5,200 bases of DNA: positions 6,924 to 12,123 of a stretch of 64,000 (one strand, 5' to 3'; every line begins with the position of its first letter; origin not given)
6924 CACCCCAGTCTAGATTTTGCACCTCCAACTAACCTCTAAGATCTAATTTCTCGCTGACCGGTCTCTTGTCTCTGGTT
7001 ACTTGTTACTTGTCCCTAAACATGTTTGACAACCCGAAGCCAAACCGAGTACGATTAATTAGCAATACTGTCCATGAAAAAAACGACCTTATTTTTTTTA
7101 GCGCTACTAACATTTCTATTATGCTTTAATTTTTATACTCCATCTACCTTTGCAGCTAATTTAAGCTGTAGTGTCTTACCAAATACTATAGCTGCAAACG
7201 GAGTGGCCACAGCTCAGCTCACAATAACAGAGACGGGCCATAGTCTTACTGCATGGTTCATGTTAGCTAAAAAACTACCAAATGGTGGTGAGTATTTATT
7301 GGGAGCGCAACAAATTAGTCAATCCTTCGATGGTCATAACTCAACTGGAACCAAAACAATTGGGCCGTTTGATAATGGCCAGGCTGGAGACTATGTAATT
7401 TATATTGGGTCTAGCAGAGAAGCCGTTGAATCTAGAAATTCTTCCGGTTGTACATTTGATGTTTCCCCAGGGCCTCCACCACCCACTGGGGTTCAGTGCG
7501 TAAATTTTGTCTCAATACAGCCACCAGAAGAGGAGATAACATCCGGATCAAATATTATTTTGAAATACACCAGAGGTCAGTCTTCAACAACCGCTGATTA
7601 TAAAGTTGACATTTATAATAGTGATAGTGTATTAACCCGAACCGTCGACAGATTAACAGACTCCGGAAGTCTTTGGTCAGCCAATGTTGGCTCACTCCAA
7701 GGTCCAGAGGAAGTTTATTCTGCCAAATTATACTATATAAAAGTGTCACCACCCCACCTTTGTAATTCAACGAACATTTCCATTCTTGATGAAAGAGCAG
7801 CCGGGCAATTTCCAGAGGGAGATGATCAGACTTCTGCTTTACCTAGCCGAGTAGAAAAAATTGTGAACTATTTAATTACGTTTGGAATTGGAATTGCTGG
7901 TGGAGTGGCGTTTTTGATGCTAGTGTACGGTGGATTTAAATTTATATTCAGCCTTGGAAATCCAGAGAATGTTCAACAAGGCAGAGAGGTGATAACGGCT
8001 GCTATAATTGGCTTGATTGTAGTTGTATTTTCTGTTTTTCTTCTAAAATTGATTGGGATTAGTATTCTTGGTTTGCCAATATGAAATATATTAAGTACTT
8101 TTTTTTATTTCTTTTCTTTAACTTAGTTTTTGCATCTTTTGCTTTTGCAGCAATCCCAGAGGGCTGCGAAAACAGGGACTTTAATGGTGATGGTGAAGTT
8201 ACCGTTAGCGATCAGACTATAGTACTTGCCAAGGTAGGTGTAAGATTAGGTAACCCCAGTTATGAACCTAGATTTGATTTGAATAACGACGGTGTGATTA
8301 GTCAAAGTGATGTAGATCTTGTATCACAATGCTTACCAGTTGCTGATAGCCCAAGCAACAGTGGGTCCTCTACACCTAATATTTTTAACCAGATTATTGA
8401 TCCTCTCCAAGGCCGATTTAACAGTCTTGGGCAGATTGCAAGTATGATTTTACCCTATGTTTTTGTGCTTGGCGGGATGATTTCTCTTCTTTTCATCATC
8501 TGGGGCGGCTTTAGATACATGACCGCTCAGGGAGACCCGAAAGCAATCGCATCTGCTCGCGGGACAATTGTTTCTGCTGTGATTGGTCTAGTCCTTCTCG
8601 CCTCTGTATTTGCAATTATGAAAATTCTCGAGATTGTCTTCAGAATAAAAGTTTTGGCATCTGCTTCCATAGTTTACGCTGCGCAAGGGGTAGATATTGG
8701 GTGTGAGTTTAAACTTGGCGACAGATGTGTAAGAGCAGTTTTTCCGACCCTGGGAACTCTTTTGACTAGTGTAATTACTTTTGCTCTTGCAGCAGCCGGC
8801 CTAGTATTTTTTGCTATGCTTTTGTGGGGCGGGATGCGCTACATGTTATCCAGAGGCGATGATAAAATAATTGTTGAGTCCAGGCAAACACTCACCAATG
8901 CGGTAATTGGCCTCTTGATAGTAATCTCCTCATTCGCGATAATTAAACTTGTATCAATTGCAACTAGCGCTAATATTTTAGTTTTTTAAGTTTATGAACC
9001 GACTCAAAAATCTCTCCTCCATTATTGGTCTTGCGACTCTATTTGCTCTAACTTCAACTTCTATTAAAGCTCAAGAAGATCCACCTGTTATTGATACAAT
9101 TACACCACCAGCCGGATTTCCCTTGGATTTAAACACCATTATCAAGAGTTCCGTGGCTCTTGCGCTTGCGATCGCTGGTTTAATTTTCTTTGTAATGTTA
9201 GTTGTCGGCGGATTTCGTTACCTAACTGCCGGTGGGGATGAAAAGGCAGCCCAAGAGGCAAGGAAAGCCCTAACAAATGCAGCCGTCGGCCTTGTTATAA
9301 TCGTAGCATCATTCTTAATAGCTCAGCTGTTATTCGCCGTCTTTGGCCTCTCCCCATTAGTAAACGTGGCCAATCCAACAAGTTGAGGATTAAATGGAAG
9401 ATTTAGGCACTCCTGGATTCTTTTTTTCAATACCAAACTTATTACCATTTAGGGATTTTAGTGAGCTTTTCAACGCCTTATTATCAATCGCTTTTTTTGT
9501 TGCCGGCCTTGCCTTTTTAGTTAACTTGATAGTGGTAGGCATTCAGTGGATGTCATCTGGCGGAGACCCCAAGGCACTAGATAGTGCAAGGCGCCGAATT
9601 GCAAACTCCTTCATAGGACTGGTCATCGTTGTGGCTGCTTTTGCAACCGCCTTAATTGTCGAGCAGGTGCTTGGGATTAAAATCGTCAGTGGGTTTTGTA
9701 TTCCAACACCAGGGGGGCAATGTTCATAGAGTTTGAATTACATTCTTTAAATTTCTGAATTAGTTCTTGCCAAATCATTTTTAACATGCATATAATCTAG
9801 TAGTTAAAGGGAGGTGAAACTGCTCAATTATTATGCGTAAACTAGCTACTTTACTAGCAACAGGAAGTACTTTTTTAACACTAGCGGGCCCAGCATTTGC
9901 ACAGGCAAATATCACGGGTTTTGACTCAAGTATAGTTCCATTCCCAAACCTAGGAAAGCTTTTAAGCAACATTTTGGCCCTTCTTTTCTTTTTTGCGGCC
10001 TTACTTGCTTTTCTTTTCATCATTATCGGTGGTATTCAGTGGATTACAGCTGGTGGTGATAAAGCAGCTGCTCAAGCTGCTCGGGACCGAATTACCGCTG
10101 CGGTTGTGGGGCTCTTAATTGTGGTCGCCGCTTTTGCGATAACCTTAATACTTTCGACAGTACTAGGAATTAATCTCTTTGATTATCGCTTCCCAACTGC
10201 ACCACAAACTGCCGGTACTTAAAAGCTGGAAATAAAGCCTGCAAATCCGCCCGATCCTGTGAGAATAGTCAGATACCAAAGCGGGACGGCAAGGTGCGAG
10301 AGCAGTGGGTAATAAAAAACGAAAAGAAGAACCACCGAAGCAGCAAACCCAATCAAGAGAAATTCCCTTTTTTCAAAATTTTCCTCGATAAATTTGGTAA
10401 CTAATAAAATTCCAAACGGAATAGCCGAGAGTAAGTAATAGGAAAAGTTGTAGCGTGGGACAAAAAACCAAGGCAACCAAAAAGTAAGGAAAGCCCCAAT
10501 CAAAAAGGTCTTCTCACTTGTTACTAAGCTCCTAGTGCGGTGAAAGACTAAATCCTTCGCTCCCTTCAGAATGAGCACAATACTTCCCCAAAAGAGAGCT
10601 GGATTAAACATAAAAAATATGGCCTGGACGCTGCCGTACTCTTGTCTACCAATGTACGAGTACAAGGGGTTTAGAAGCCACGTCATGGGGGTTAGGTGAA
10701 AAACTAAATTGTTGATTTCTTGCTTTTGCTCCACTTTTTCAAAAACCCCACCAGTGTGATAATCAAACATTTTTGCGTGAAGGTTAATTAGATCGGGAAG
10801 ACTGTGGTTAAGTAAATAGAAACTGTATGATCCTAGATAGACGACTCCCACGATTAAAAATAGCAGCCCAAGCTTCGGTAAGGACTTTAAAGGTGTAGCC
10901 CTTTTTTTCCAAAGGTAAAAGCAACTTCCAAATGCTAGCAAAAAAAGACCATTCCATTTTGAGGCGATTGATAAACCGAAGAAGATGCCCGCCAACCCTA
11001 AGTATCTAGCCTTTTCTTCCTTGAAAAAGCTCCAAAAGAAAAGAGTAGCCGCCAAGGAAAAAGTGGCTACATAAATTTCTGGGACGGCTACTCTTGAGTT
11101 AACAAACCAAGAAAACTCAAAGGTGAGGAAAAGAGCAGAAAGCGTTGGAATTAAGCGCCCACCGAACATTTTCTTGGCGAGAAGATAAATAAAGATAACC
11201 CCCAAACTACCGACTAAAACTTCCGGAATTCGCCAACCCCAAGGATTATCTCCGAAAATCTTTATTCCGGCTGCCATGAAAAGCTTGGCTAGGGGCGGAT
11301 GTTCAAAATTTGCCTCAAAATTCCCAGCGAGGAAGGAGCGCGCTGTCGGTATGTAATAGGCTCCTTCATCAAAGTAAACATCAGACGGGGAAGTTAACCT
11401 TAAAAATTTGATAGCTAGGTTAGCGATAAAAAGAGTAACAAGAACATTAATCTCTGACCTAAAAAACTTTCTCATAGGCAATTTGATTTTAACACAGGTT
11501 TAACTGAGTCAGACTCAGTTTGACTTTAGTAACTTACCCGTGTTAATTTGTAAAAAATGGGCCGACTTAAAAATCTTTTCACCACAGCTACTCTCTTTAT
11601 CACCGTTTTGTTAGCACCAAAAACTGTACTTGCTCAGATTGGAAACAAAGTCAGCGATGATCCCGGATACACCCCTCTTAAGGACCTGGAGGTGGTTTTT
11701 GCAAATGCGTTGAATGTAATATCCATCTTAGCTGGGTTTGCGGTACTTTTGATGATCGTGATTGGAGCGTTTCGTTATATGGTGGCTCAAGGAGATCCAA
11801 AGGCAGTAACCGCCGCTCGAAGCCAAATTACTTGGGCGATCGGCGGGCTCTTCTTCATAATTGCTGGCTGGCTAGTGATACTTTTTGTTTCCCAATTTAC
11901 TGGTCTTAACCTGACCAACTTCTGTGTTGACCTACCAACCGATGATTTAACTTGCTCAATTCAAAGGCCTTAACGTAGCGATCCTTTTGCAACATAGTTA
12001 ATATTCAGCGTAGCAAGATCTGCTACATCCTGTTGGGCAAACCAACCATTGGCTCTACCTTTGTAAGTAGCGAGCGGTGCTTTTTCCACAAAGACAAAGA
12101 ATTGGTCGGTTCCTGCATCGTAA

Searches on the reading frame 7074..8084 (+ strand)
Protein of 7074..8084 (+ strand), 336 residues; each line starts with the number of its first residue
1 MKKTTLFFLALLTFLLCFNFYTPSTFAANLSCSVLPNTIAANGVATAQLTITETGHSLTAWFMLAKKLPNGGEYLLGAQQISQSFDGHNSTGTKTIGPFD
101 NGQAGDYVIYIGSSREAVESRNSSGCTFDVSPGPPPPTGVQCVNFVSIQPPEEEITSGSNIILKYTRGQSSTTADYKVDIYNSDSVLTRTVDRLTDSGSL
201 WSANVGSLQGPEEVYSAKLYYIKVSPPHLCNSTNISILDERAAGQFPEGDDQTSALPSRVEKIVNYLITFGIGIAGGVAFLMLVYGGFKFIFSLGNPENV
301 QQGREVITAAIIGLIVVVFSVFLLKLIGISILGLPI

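Call 9: search_protein_families(library=pfam, proteins=[window:7074-8084:+])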
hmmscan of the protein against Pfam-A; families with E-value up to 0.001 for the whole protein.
window:7074-8084:+ (336 aa): 1 family
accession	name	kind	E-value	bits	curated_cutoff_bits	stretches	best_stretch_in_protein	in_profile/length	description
PF18895.5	T4SS_pilin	-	2.3e-09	37.6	26.6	1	272-326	17-70/71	Type IV secretion system pilin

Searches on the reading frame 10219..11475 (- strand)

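Call 53: search_protein_families(library=pfam, proteins=[window:10219-11475:-])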
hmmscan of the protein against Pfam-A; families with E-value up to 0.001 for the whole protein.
window:10219-11475:- (418 aa): 3 families
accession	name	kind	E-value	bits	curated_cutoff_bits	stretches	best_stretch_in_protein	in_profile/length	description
PF13231.12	PMT_2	-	4.6e-21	76.1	26.1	1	59-211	2-154/160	Dolichyl-phosphate-mannose-protein mannosyltransferase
PF02366.24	PMT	-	9.5e-17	61.8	22.7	1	74-221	78-225/245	Dolichyl-phosphate-mannose-protein mannosyltransferase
PF16192.10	PMT_4TMC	-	4.8e-05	23.4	32.4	1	228-391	4-182/202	C-terminal four TMM region of protein-O-mannosyltransferase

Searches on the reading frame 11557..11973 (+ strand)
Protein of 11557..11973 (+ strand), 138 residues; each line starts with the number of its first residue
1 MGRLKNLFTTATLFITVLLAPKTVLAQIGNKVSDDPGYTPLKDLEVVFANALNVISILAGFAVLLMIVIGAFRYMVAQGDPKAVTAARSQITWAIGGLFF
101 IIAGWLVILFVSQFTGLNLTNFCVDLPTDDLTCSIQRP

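Call 53: search_protein_families(library=pfam, proteins=[window:11557-11973:+])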
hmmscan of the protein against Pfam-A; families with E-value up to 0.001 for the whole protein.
window:11557-11973:+ (138 aa): 1 family
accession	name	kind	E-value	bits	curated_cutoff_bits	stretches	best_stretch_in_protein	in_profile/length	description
PF18895.5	T4SS_pilin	-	4.5e-08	33.5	26.6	1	46-108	7-68/71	Type IV secretion system pilin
